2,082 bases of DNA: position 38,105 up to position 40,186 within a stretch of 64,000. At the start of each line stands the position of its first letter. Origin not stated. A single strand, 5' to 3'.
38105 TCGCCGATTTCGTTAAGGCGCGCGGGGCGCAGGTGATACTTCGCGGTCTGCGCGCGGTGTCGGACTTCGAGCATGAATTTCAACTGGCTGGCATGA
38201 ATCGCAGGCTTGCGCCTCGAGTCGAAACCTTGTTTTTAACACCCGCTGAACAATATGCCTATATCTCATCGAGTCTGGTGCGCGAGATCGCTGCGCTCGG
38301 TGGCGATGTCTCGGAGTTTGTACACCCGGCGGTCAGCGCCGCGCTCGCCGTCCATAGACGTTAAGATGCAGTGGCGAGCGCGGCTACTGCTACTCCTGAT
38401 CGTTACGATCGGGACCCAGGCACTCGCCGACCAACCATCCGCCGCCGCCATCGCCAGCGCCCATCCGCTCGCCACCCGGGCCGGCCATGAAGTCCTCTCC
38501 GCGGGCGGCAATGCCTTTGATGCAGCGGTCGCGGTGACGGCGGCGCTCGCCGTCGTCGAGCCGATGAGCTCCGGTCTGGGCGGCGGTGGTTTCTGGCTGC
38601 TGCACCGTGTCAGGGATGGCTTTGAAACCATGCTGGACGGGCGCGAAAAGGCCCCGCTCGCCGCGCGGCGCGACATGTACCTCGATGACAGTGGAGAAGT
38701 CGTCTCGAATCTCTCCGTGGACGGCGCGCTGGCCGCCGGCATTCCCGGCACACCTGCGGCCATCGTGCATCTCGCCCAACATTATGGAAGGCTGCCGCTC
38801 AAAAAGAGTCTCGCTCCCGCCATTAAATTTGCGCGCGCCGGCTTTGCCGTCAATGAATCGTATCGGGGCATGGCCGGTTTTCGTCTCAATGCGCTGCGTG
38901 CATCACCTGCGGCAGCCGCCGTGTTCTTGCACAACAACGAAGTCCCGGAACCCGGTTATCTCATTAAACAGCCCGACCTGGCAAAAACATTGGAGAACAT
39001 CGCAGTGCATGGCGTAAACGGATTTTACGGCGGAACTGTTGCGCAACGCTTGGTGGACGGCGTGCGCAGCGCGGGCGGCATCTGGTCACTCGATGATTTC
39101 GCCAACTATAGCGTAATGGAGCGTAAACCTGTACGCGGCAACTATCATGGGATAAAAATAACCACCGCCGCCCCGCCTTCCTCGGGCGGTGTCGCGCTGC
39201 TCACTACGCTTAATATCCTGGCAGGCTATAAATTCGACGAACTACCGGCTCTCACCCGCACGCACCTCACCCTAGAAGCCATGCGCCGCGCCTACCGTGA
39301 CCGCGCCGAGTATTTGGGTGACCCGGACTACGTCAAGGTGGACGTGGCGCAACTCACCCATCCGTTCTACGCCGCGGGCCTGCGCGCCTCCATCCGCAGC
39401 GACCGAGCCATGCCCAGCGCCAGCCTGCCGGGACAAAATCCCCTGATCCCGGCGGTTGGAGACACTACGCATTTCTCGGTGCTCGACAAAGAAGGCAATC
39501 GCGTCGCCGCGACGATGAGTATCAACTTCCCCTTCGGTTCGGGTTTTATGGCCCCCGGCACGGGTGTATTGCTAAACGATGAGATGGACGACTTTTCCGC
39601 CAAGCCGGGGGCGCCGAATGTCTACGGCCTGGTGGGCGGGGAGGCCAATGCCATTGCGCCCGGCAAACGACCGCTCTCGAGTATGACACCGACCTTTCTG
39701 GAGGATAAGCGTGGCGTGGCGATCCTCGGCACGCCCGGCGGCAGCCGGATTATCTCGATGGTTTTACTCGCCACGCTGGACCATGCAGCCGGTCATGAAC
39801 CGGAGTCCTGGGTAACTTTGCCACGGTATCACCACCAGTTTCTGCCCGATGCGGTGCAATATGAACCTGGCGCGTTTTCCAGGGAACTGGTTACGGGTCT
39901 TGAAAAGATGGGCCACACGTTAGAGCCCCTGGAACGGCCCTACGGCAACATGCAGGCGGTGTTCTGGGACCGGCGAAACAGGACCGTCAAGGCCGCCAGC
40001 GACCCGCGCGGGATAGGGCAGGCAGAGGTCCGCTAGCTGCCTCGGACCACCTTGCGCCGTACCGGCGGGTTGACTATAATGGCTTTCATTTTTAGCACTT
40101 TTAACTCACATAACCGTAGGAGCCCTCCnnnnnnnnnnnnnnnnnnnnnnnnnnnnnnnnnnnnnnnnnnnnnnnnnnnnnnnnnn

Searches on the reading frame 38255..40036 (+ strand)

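Call 41: search_protein_families(library=ncbifam, proteins=[window:38255-40036:+], max_evalue=1e-10)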
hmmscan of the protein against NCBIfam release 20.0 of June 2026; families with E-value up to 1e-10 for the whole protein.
window:38255-40036:+ (593 aa): 2 families
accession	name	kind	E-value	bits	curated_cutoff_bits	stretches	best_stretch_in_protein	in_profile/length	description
TIGR00066.1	g_glut_trans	equivalog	1.2e-140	469.5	357.85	1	66-585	3-518/518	gamma-glutamyltransferase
NF007187.0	PRK09615.1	equivalog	5.1e-129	431.2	990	1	65-587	51-574/581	gamma-glutamyltransferase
